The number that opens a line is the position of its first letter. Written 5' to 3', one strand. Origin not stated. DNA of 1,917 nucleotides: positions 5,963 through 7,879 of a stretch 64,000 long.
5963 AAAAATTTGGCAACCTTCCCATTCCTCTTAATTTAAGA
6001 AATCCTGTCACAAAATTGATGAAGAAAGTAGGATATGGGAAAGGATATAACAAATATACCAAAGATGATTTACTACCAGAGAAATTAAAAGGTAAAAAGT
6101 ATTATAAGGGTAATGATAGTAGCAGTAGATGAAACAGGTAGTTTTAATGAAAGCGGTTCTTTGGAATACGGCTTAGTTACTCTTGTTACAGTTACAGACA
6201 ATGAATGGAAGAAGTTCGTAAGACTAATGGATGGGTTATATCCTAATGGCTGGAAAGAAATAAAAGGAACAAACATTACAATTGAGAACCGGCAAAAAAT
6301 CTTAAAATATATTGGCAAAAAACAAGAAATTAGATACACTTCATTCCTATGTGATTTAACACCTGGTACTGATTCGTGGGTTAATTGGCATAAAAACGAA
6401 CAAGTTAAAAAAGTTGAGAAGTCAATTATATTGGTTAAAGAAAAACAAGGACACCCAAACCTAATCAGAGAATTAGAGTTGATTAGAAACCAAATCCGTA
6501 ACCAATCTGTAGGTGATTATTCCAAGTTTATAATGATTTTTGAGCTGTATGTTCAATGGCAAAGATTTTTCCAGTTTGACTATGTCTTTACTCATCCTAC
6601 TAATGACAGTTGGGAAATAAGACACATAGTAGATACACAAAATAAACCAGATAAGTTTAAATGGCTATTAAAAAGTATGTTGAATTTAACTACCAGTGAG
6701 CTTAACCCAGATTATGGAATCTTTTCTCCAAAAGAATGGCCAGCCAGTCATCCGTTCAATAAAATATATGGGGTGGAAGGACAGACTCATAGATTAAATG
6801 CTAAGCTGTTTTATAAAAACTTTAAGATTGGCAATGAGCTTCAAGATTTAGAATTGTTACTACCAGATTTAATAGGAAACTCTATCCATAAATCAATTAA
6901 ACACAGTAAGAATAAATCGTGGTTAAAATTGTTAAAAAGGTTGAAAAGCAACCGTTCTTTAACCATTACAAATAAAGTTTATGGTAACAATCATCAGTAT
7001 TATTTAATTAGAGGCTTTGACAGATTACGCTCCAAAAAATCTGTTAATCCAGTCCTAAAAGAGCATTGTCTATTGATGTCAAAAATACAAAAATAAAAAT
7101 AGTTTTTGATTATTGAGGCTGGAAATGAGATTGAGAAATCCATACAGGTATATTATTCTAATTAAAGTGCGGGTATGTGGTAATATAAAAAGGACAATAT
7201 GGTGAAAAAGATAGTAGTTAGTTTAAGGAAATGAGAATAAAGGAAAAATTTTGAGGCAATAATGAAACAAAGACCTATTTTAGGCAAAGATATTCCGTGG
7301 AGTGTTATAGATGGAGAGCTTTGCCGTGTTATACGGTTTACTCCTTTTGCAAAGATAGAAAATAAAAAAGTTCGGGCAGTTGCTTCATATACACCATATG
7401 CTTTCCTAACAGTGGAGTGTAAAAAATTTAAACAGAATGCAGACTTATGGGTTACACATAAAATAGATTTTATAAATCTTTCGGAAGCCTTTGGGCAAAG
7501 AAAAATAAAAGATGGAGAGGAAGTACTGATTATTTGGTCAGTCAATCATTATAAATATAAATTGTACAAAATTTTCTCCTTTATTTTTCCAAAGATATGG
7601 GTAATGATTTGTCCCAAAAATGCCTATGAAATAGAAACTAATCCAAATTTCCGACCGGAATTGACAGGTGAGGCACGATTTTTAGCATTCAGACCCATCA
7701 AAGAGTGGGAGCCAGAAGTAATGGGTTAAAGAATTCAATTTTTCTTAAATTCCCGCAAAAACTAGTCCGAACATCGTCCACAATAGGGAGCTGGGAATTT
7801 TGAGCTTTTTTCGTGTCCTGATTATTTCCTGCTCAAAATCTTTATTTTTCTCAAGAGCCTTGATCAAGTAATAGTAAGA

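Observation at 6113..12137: Accessory-looking block: DUF3800-like gene, five small mostly-membrane ORFs with strong Shine-Dalgarno sites, thyX and a tyrosine recombinase, bounded by tRNA genes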

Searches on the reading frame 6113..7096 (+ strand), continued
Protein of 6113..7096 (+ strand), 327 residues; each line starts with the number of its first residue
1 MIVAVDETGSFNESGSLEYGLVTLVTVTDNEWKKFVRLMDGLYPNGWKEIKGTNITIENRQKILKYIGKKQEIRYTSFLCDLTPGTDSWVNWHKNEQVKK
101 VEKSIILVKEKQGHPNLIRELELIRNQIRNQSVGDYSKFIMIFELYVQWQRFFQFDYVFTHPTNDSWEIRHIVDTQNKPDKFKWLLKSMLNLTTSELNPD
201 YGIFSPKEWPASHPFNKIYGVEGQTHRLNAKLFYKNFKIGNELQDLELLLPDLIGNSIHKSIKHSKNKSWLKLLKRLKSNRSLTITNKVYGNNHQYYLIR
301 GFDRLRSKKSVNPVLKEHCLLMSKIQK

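Call 101: find_encoding_contigs(protein=P0003, flank=10000, max_places=2)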
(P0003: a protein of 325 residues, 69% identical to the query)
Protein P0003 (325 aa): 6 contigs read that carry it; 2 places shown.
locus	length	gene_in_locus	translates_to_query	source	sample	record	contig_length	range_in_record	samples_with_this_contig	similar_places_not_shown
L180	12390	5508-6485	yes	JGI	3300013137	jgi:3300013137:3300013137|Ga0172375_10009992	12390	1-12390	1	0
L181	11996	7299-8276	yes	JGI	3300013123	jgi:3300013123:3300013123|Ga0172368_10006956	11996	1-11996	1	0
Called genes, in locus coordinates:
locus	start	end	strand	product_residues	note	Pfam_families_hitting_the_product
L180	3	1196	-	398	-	?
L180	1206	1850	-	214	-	PF01564:Spermine_synth, PF13649:Methyltransf_25 (weak)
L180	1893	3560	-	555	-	PF09924:LPG_synthase_C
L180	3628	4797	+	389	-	PF05496:RuvB_N, PF00158:Sigma54_activat (faint), PF00004:AAA, PF07728:AAA_5 (weak), PF13173:AAA_14 (weak), PF20720:nSTAND3 (weak), PF16193:AAA_assoc_2, PF12002:MgsA_C, +1 more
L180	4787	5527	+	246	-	-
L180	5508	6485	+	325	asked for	-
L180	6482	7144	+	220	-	-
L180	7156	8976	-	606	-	PF10502:Peptidase_S26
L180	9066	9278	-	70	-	PF13560:HTH_31, PF12844:HTH_19, PF01381:HTH_3, PF13443:HTH_26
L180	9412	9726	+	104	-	-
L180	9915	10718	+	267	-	-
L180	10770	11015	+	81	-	PF18903:DUF5659 (weak)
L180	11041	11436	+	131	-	-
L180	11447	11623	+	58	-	PF07764:Omega_Repress (weak)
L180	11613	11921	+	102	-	-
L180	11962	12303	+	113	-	PF12002:MgsA_C (weak)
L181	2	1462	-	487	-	?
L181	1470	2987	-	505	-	-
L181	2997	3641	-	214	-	PF01564:Spermine_synth, PF13649:Methyltransf_25 (weak)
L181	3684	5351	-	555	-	PF09924:LPG_synthase_C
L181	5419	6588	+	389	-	PF05496:RuvB_N, PF00158:Sigma54_activat (faint), PF00004:AAA, PF07728:AAA_5 (weak), PF13173:AAA_14 (weak), PF20720:nSTAND3 (weak), PF16193:AAA_assoc_2, PF12002:MgsA_C, +1 more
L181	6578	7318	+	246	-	-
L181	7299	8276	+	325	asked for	-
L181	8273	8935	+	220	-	-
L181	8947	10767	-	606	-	PF10502:Peptidase_S26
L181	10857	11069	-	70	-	PF13560:HTH_31, PF12844:HTH_19, PF01381:HTH_3, PF13443:HTH_26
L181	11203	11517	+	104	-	-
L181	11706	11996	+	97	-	?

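Call 102: find_encoding_contigs(protein=P0004, flank=10000, max_places=2)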
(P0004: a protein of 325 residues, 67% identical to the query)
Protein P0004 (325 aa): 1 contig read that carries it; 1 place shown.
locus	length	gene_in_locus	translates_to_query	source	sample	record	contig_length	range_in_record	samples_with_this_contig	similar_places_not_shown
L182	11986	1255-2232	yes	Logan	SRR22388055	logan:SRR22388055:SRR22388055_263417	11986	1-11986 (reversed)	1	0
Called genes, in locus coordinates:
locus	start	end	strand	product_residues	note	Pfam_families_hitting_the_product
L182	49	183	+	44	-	-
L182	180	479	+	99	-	-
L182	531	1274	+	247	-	-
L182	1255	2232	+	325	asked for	-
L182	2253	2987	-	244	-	PF00106:adh_short, PF08659:KR (weak), PF13561:adh_short_C2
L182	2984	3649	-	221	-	PF12697:Abhydrolase_6 (weak), PF00561:Abhydrolase_1 (faint), PF12146:Hydrolase_4 (faint)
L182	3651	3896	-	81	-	PF07866:DUF1653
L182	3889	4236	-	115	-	PF05899:Cupin_3, PF07883:Cupin_2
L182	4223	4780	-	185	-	PF00293:NUDIX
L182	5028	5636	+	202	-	PF12002:MgsA_C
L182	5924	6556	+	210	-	-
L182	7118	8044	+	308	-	-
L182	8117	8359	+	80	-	-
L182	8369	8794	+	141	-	-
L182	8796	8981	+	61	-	-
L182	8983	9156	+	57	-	-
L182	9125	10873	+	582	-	PF00239:Resolvase, PF07508:Recombinase, PF13408:Zn_ribbon_recom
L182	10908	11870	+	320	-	PF00389:2-Hacid_dh, PF02826:2-Hacid_dh_C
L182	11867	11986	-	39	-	?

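Call 104: search_protein_families(library=pfam, proteins=[L180:4787-5527:+, L180:6482-7144:+, L180:11962-12303:+, L182:5028-5636:+, L182:531-1274:+, L182:180-479:+, L182:5924-6556:+, L182:7118-8044:+, L180:9915-10718:+], max_evalue=0.01)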
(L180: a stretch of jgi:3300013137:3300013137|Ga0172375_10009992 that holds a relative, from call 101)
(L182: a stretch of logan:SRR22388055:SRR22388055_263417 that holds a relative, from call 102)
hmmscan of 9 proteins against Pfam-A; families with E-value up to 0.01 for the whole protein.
L180:4787-5527:+ (246 aa): 0 families

L180:6482-7144:+ (220 aa): 5 families
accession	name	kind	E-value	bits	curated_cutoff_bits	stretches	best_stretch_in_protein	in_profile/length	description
PF23451.1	Zn_ribbon_PaaD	-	0.001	19.1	27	0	117-132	9-24/53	PaaD zinc beta ribbon domain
PF24042.1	DUF7351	-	0.0011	19.2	31.2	0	179-213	66-103/177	Domain of unknown function (DUF7351)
PF01096.23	Zn_ribbon_TFIIS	-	0.0043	17.3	21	0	182-213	3-37/39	Transcription factor S-II (TFIIS)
PF08273.17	Zn_Ribbon_Prim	-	0.0069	17.1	23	0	121-144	2-25/37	Zinc-binding domain of primase-helicase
PF04423.19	Rad50_zn_hook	-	0.0098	16.1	24.3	0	112-132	10-29/52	Rad50 zinc hook motif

L180:11962-12303:+ (113 aa): 1 family
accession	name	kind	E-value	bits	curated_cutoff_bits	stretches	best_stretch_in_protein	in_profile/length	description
PF12002.13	MgsA_C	-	2.1e-06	28.2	27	1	41-82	8-50/167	MgsA AAA+ ATPase C terminal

L182:5028-5636:+ (202 aa): 1 family
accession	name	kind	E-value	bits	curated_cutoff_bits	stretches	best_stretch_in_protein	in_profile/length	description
PF12002.13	MgsA_C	-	3.9e-08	33.8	27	1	38-146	7-110/167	MgsA AAA+ ATPase C terminal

L182:531-1274:+ (247 aa): 0 families

L182:180-479:+ (99 aa): 1 family
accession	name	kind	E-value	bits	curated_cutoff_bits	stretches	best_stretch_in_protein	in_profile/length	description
PF19631.4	Trypco2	-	6e-05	23.6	24.2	1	2-75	1-75/78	Trypsin-co-occurring domain 2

L182:5924-6556:+ (210 aa): 0 families

L182:7118-8044:+ (308 aa): 0 families

L180:9915-10718:+ (267 aa): 0 families

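Call 109: search_dna_similar(query=window:6113-7093:+, collection=phages, mode=protein, max_evalue=0.01, max_rows=10)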
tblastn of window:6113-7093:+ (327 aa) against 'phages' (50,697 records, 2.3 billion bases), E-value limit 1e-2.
No match.

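Call 115: search_protein_families(library=padloc, proteins=[L180:4787-5527:+, L180:6482-7144:+, L086:11094-11645:+, L083:11239-11598:+, L182:180-479:+, L088:8664-9908:-], max_evalue=0.01)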
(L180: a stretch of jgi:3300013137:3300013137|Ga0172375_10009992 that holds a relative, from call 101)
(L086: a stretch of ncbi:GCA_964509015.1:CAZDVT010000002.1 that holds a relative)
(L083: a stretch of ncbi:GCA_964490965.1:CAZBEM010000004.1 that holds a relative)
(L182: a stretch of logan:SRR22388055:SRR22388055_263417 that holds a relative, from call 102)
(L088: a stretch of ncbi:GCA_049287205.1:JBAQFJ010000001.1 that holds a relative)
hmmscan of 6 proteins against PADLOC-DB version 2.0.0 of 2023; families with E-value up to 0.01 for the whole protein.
L180:4787-5527:+ (246 aa): 1 family
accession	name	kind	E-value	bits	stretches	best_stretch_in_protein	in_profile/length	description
PDLC01271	Cas5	-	0.0053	14.9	1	133-217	80-160/170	CAS-I-B; effector_G5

L180:6482-7144:+ (220 aa): 0 families

L086:11094-11645:+ (183 aa): 0 families

L083:11239-11598:+ (119 aa): 0 families

L182:180-479:+ (99 aa): 0 families

L088:8664-9908:- (414 aa): 0 families

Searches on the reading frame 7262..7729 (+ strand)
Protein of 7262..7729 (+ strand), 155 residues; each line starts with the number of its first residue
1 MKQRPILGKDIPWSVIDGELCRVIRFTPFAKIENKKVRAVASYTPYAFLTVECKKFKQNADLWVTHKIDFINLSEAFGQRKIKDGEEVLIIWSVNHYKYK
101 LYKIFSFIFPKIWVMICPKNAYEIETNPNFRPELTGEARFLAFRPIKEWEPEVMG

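Call 4: search_protein_families(library=pfam, proteins=[window:7262-7729:+], max_evalue=0.1)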
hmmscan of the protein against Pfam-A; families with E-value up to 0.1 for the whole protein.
window:7262-7729:+ (155 aa): 0 families

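Call 20: search_protein_families(library=phrogs, proteins=[window:7262-7729:+], max_evalue=0.1)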
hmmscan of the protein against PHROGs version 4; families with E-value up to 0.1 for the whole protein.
window:7262-7729:+ (155 aa): 0 families

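Call 21: search_protein_families(library=padloc, proteins=[window:7262-7729:+], max_evalue=0.1)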
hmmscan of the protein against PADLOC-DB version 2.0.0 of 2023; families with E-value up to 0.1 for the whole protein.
window:7262-7729:+ (155 aa): 0 families

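Call 22: search_protein_families(library=ncbifam, proteins=[window:7262-7729:+], max_evalue=0.1)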
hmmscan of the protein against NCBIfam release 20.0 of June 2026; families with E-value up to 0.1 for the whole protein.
window:7262-7729:+ (155 aa): 0 families

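Call 54: find_related_loci(query=window:7262-7726:+, collection=viral_contigs, flank=8000)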
Query window:7262-7726:+ (155 aa) in viral_contigs; peptide patterns used: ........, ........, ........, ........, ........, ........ (x = any residue, [..] = any of these).
9 stretches matched a pattern, but none encodes a relative of the query by tblastn (E <= 1e-3).

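Call 108: list_cluster_members(proteins=[window:7262-7726:+, window:8636-8866:+, window:9927-10265:+])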
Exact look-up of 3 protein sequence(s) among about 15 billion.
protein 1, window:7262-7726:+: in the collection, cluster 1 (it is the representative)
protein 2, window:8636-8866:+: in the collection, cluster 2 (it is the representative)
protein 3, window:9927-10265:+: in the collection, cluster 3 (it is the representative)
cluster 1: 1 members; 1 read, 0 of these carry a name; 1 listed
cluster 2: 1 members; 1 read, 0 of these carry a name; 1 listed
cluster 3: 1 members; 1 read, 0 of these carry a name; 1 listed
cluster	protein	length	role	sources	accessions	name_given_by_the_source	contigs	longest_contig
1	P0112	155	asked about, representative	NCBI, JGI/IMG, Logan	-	-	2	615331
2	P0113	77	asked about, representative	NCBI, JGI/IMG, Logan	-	-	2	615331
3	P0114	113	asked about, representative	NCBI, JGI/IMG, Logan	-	-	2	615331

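Call 110: search_dna_similar(query=window:7262-7726:+, collection=phages, mode=protein, max_evalue=0.01, max_rows=10)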
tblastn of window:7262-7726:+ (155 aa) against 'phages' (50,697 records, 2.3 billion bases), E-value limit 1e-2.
No match.
